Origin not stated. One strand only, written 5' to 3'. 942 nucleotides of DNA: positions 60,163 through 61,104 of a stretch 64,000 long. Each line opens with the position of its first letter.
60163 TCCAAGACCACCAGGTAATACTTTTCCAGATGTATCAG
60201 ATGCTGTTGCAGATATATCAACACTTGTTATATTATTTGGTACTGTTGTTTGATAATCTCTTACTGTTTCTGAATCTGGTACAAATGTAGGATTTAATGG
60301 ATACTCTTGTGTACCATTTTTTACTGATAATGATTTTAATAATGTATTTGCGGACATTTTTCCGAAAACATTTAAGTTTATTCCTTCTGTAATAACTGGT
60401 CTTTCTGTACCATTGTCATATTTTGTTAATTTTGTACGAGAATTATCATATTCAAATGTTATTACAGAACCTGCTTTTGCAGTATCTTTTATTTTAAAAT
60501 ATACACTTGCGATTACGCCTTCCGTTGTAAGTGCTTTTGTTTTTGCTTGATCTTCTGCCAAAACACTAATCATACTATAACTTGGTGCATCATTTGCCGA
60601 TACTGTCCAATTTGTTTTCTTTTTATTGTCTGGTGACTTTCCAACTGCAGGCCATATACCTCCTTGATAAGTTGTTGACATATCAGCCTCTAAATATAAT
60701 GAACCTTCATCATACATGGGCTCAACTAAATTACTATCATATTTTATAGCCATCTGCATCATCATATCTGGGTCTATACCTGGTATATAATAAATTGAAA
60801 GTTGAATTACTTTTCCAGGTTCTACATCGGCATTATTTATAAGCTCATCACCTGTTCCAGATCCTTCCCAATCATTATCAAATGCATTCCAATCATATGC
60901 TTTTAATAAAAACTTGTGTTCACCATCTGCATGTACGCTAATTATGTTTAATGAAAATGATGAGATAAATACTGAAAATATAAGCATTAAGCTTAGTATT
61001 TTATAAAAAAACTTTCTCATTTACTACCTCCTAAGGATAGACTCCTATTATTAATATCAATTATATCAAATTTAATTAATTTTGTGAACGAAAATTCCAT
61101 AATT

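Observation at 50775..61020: Two-gene cohesin-dockerin surface system with no enzymes: anchored cohesin protein plus a 2594-aa cohesin/cadherin-like/dockerin giant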

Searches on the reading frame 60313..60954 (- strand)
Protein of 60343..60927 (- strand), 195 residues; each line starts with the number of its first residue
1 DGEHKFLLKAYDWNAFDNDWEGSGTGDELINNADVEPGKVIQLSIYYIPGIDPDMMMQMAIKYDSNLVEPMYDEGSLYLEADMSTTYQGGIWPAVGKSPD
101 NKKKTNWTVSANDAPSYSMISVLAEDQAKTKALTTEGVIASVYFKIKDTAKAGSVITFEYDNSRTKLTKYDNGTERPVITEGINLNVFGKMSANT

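Call 7: search_protein_families(library=pfam, proteins=[window:60343-60927:-], max_evalue=10)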
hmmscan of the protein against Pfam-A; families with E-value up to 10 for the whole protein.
seq(195 aa): 3 families
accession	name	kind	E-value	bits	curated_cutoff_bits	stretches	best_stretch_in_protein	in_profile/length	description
PF00963.24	Cohesin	-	8.6e-08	32.9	24.1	1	36-160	11-115/139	Cohesin domain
PF06443.16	SEF14_adhesin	-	0.0036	17.7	22.8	1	98-164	36-98/165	SEF14-like adhesin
PF19811.4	DUF6294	-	0.088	13.8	34.9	1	71-129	4-62/88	Family of unknown function (DUF6294)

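Call 9: search_solved_structures(query=window:60343-60927:-, max_evalue=10)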
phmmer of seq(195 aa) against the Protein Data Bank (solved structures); distinct sequences matched with E-value up to 10: 4.
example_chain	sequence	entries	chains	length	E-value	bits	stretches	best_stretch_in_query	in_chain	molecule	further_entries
5cf3_A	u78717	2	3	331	0.013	18.7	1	23-90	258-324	Bone sialoprotein-binding protein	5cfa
4uyp_A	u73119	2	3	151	0.14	15.2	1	126-175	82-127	Cellulosomal scaffoldin anchoring protein C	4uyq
1g1k_A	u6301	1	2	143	0.33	14.1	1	107-159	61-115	SCAFFOLDING PROTEIN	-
2vn5_A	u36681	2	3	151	0.35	14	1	107-159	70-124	SCAFFOLDING PROTEIN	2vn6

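Call 68: search_solved_structures(query=A4, max_evalue=1, show_alignments=1)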
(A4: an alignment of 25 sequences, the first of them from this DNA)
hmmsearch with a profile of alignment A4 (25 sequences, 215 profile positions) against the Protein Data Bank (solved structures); distinct sequences matched with E-value up to 1: 23.
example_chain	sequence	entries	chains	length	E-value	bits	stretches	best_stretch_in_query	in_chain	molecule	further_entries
1aoh_A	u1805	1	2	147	0.00023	24.3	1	131-168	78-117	Cellulosomal-scaffolding protein A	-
3ul4_A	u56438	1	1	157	0.00025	24.2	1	40-109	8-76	Cellulosome-anchoring protein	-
3l8q_A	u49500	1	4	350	0.00041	23.5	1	48-96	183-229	Cellulosomal scaffoldin adaptor protein B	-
4uyp_A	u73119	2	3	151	0.00067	22.8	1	132-199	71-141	Cellulosomal scaffoldin anchoring protein C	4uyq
5lxv_A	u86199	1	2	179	0.00098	22.3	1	43-183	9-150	Scaffoldin C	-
6kgc_A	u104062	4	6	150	0.0013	21.9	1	52-200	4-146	Probably cellulosomal scaffolding protein, secreted cellulose-binding and cohesin domain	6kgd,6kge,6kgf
6kg8_A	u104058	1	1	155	0.0013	21.9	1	52-201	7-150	Probably cellulosomal scaffolding protein, secreted cellulose-binding and cohesin domain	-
5nrm_A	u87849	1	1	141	0.0056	19.8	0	122-178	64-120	Endoglucanase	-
5nrk_A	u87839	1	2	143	0.0065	19.6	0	122-177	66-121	Endoglucanase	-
3kcp_A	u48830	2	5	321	0.0091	19.1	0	131-166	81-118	Cellulosomal-scaffolding protein A | Cellulosome anchoring protein cohesin region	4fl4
1anu_A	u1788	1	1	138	0.036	17.2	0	52-110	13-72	COHESIN-2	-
2ccl_A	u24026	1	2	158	0.045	16.8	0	52-110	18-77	CELLULOSOMAL SCAFFOLDING PROTEIN A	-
1ohz_A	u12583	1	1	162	0.046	16.8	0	52-110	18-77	CELLULOSOMAL SCAFFOLDING PROTEIN A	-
4u3s_A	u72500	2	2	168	0.1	15.7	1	48-96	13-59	Cellulosomal scaffoldin adaptor protein B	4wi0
3fnk_A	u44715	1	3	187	0.14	15.3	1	48-96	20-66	Cellulosomal scaffoldin adaptor protein B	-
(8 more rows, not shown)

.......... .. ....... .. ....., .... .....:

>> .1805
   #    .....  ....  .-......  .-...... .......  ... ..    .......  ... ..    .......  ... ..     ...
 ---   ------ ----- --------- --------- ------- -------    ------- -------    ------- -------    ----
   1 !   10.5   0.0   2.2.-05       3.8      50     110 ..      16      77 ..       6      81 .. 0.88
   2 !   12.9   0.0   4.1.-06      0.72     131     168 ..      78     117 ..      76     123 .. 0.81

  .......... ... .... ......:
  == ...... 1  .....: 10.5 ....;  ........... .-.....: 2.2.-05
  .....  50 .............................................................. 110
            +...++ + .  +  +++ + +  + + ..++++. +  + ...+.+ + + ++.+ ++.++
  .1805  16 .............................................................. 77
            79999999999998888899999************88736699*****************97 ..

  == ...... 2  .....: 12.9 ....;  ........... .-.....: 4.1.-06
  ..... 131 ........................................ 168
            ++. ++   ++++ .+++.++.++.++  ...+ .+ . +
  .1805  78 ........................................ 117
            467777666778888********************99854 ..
